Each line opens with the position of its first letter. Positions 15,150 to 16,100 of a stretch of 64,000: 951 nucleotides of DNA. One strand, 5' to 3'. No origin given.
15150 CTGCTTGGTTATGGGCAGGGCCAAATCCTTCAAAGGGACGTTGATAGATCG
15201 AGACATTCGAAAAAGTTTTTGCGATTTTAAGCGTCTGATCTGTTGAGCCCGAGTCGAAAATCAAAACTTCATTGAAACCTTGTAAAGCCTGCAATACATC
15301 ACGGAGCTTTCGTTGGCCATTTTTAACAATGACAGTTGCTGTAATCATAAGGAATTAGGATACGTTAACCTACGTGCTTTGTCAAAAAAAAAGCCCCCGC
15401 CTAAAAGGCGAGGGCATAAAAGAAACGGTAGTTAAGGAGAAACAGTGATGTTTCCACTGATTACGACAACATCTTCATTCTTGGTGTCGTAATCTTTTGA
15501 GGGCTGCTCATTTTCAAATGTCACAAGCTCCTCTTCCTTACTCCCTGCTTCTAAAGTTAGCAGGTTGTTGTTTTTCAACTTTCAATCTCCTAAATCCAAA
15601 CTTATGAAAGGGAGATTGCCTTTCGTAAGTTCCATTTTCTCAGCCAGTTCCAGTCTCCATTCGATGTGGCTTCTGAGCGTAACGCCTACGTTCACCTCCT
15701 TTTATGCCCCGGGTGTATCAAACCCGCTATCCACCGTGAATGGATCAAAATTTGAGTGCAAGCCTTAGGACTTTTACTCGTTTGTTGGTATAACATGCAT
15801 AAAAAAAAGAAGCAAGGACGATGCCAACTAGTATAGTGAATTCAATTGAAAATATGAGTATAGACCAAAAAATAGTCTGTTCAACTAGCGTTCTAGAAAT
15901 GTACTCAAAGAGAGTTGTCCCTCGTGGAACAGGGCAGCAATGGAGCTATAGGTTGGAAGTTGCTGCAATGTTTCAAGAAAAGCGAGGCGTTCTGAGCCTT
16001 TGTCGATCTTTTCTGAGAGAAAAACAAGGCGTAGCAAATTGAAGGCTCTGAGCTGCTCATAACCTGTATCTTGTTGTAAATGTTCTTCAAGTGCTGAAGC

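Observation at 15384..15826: Candidate novel sigma54-dependent structured RNA (~415 nt)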

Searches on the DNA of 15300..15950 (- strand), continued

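Call 75: search_with_rna_model(model_id=R1, sources=[L036, L038, L039], max_evalue=1, show_alignments=3)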
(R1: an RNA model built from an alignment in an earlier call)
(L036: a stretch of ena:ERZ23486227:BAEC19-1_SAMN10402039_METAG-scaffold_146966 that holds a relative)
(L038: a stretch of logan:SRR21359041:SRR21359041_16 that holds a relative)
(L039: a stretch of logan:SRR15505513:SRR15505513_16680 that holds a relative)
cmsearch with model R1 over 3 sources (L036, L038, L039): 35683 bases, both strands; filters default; matches with E-value up to 1: 0.
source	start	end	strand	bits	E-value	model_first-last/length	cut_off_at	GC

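Call 77: search_with_rna_model(model_id=R1, source=L036, filters=off, max_evalue=10, show_alignments=2)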
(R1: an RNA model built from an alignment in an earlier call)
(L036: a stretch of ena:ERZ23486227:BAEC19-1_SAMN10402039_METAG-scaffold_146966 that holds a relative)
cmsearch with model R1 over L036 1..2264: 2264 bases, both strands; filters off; matches with E-value up to 10: 15.
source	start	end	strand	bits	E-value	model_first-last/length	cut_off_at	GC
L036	1629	1723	+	6.4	0.17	1-172/172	no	0.37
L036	1571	1603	-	4.9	0.41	116-149/172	no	0.42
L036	1731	1828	+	4.7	0.45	1-172/172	no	0.39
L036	950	1003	+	3.2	1.1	1-172/172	no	0.39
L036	2074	2102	+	1.2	3.5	24-52/172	no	0.24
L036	1449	1484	+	0.9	4.1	115-151/172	no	0.42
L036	382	403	+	0.8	4.5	1-172/172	no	0.45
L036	1993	2061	-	0.1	6.5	1-172/172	no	0.52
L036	1682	1732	-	0.1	6.5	115-150/172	no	0.27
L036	39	111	-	-0.1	7.4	14-86/172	no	0.52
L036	1500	1515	+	-0.1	7.4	125-140/172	no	0.25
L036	1499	1553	-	-0.1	7.5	1-172/172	no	0.22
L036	555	636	+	-0.3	8.4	1-172/172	no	0.39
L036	1576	1597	+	-0.4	8.7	1-172/172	no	0.45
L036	824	833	+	-0.5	9.2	128-137/172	no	0.5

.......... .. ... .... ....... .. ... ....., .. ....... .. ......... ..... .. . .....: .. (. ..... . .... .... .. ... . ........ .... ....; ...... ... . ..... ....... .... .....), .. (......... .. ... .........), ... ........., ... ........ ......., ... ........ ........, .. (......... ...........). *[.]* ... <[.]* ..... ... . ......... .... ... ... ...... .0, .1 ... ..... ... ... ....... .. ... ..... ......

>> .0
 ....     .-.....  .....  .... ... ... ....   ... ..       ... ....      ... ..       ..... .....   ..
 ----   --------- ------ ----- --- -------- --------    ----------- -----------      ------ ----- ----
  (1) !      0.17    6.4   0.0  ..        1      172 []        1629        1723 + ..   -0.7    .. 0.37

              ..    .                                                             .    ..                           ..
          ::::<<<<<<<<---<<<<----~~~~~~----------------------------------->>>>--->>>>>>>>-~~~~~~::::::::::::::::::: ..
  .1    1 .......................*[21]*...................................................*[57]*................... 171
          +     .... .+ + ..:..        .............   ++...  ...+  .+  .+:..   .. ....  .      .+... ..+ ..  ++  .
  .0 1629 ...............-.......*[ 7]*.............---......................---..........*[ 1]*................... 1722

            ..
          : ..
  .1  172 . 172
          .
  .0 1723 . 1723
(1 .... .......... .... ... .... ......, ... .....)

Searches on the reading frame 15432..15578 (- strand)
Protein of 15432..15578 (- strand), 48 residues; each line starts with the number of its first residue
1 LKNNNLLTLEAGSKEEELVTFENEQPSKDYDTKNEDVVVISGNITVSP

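Call 9: search_protein_families(library=pfam, proteins=[window:15432-15578:-], max_evalue=0.01)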
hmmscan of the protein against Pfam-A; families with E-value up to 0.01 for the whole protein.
window:15432-15578:- (48 aa): 0 families

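Call 20: find_homologous_proteins(query=A4, max_evalue=10)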
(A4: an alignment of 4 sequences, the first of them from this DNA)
Query A4 (4 sequences) (48 aa, profile of the alignment): 1 proteins with E <= 10 among 44 candidates.
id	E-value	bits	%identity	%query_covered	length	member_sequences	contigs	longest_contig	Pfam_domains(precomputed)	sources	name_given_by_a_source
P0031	3.2e-22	96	62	100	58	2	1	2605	-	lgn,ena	-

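Call 57: search_protein_families(library=ncbifam, proteins=[window:15435-15578:-], max_evalue=1)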
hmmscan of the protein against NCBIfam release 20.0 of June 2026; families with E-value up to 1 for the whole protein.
seq(48 aa): 0 families

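Call 63: search_protein_representatives(alignment_id=A7)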
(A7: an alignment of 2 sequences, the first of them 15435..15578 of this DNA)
Query: 2 sequences, 59 profile positions. Proteins with E-value up to 0.001 (for the whole library): 4; up to 1e-10: 2; up to 1e-30: 1. The best 4 are listed.
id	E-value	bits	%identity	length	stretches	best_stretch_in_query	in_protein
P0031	1.4e-34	134.1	-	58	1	1-59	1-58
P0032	4.2e-17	78.1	-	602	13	40-59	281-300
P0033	5.4e-08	49.0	-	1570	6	6-23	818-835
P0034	2.8e-07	46.7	-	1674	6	7-35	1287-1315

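Call 79: predict_structure(alignment_id=A7)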
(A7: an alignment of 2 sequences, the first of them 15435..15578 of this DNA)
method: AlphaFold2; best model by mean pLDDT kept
length: 48 residues; sequences in the alignment: 2
mean_pLDDT: 60.1   pTM: 0.15
mean pLDDT of the five models: 60.1, 58.4, 57.3, 51.8, 49.0
residues with pLDDT >= 90: 0; 70-90: 8; 50-70: 39; < 50: 1
segments of 3 or more residues with pLDDT < 50: none
pLDDT, mean of each block of 10 residues (from residue 1): 57 56 56 63 72
secondary structure, 60 per line:
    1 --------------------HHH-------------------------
elements in order:
